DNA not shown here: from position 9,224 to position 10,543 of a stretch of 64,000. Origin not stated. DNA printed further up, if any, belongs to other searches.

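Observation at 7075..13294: Partial lysine-fermentation module (kdd, APC permease, kal, kce) under a TetR regulator, with no kamA/kamDE in the window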

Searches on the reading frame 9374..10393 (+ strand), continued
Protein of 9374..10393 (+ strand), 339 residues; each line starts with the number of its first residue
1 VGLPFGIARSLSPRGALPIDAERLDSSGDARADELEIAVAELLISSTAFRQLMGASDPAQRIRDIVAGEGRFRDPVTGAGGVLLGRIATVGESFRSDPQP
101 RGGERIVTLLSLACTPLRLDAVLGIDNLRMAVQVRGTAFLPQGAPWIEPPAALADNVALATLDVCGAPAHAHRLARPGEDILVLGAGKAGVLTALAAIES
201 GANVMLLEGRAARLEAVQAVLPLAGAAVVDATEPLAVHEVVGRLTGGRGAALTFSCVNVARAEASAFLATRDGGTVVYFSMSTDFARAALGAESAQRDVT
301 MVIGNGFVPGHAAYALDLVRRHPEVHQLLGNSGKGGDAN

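Call 71: search_protein_families(library=pfam, proteins=[L104:666-1934:+, L104:2264-3514:-, L104:3593-4420:+, L104:4506-4970:-, L104:5114-6280:+, L104:8261-8710:-, L104:9214-10224:-, L104:10853-11527:+, L104:11524-13056:+, L104:12990-14267:-], max_evalue=0.00001)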
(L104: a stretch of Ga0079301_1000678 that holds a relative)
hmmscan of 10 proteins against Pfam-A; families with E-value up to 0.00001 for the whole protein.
L104:666-1934:+ (422 aa): 1 family
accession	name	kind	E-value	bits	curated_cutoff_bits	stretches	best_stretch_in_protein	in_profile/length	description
PF00246.29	Peptidase_M14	-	1.2e-56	192.9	21.6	1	133-402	2-283/286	Zinc carboxypeptidase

L104:2264-3514:- (416 aa): 1 family
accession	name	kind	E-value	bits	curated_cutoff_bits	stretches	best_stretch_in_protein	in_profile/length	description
PF00082.27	Peptidase_S8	-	7.3e-57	193.3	21.8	1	156-407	4-288/288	Subtilase family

L104:3593-4420:+ (275 aa): 1 family
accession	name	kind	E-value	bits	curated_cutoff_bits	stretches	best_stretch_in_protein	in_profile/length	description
PF00753.33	Lactamase_B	-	1.2e-16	61.7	22.7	1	95-255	3-196/196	Metallo-beta-lactamase superfamily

L104:4506-4970:- (154 aa): 1 family
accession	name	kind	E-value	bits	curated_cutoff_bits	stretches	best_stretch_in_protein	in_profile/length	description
PF01878.24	EVE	-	5.8e-34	117.6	23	1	21-141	2-137/145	EVE domain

L104:5114-6280:+ (388 aa): 1 family
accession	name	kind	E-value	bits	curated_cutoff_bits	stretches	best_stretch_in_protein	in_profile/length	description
PF00756.26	Esterase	-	2.7e-33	116.2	22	1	127-360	3-243/251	Putative esterase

L104:8261-8710:- (149 aa): 0 families

L104:9214-10224:- (336 aa): 0 families

L104:10853-11527:+ (224 aa): 2 families
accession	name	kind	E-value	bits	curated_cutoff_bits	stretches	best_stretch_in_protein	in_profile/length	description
PF00072.30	Response_reg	-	1.3e-26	93.4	30.2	1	3-112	1-110/111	Response regulator receiver domain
PF00486.34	Trans_reg_C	-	7.8e-22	77.6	26.2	1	148-222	3-77/77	Transcriptional regulatory protein, C terminal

L104:11524-13056:+ (510 aa): 3 families
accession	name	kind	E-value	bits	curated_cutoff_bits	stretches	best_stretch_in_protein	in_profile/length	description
PF02518.31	HATPase_c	-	6.9e-25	88.1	26.4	1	400-509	2-109/111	Histidine kinase-, DNA gyrase B-, and HSP90-like ATPase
PF00512.31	HisKA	-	1.3e-15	57.6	26.9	1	285-352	1-66/66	His Kinase A (phospho-acceptor) domain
PF13581.12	HATPase_c_2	-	3.2e-06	27.6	27.4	1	404-485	32-110/127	Histidine kinase-like ATPase domain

L104:12990-14267:- (425 aa): 0 families

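Call 72: search_protein_representatives(protein=window:9374-10393:+)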
Query: 339 residues. Proteins with E-value up to 0.001 (for the whole library): 964; up to 1e-10: 475; up to 1e-30: 92. The best 150 are listed.
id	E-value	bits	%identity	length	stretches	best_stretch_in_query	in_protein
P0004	1.4e-113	396.0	65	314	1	19-330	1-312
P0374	1.1e-61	225.5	42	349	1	5-329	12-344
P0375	2.4e-59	217.8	43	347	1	1-328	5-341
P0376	2.6e-59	217.7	43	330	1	6-329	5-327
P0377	2.4e-58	214.5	39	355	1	4-328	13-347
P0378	2.9e-58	214.2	45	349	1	5-332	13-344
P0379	7.3e-58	212.9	40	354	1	1-322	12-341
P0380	8.0e-58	212.8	46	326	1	5-328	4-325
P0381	1.9e-57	211.5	41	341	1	4-330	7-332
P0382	6.4e-57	209.8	39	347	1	5-322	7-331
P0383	2.6e-56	207.8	41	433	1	6-329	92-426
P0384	3.6e-55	204.1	42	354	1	2-327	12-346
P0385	4.9e-55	203.6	39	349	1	4-324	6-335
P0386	5.5e-55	203.5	39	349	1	4-328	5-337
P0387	7.2e-54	199.8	42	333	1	5-324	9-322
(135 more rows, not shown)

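Call 75: search_protein_families(library=ncbifam, proteins=[P0002, P0003, P0004, P0005, P0011], max_evalue=1e-20)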
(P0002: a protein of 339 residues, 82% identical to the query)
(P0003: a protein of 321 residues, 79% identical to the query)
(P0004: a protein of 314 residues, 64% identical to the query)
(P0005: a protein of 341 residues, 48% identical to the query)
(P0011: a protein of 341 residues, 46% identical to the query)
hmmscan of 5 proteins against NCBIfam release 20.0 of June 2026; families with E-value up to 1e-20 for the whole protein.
P0002 (339 aa): 1 family
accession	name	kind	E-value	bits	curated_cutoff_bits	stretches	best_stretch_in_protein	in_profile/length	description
NF052381.1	Lys_ferment_KDD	equivalog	7.8e-34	117.1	200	1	6-175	1-177/178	L-erythro-3,5-diaminohexanoate dehydrogenase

P0003 (321 aa): 1 family
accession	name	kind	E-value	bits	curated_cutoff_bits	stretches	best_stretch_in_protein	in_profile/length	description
NF052381.1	Lys_ferment_KDD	equivalog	1.7e-30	106.2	200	1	3-157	16-177/178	L-erythro-3,5-diaminohexanoate dehydrogenase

P0004 (314 aa): 1 family
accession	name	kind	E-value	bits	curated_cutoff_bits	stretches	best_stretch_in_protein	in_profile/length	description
NF052381.1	Lys_ferment_KDD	equivalog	4.2e-30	105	200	1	3-156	16-176/178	L-erythro-3,5-diaminohexanoate dehydrogenase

P0005 (341 aa): 1 family
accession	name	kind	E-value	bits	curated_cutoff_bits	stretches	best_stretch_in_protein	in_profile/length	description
NF052381.1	Lys_ferment_KDD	equivalog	1.1e-65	220.9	200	1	5-178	1-176/178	L-erythro-3,5-diaminohexanoate dehydrogenase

P0011 (341 aa): 1 family
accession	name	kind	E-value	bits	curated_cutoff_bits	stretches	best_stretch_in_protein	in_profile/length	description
NF052381.1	Lys_ferment_KDD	equivalog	5.1e-68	228.5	200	1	5-178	1-176/178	L-erythro-3,5-diaminohexanoate dehydrogenase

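Call 81: search_protein_families(library=ncbifam, proteins=[L043:16678-17997:+, L043:11127-11813:+], max_evalue=1e-30)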
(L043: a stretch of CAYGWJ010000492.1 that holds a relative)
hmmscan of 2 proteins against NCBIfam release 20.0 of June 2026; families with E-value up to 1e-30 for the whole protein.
L043:16678-17997:+ (439 aa): 66 families (the best 25 are shown)
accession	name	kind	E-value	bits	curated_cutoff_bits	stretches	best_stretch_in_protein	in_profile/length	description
NF004426.0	PRK05769.1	equivalog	1.1e-148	495.8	552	1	7-435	17-440/441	acetyl ornithine aminotransferase family protein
NF005993.0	PRK08117.1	subfamily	1.8e-138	461.8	574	1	8-435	6-430/433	aspartate aminotransferase family protein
NF006228.0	PRK08360.1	equivalog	1.7e-116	389.4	608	1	8-435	4-427/443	aspartate aminotransferase family protein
NF002874.0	PRK03244.1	equivalog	9.3e-103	344.1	457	2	205-435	176-395/399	acetylornithine transaminase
TIGR00707.1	argD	subfamily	4.4e-102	341.7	410.05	2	211-432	168-380/381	acetylornithine/succinylornithine family transaminase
TIGR00700.1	GABAtrnsam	equivalog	8.1e-101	337.6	506.65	1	27-433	16-419/420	4-aminobutyrate--2-oxoglutarate transaminase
NF004714.0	PRK06058.1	subfamily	9.6e-101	337.6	639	1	7-434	23-446/447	4-aminobutyrate--2-oxoglutarate transaminase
NF006368.0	PRK08593.1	equivalog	1.3e-99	333.8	570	1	9-435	8-432/448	aspartate aminotransferase family protein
NF045634.1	LeuMetRace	equivalog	1.5e-98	330.3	800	1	8-435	4-427/432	leucine/methionine racemase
NF005376.0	PRK06918.1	equivalog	8.1e-97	324.4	676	1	12-434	22-443/451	4-aminobutyrate--2-oxoglutarate transaminase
NF005692.0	PRK07495.1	equivalog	2.7e-92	309.7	724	1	8-436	4-423/425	4-aminobutyrate--2-oxoglutarate transaminase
NF005985.0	PRK08088.1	equivalog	2.4e-91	306.5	713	1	8-435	5-424/426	4-aminobutyrate--2-oxoglutarate transaminase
NF004171.0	PRK05639.1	equivalog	2.2e-89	300.4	639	1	8-434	16-443/457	alanine/serine racemase family protein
NF049976.1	AmadipTransam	equivalog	4.1e-88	296.1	650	1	18-435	6-415/416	2-aminoadipate transaminase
TIGR01885.1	Orn_aminotrans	equivalog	7.6e-88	294.9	378.4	1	9-432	3-401/402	ornithine--oxo-acid transaminase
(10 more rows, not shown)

L043:11127-11813:+ (228 aa): 0 families
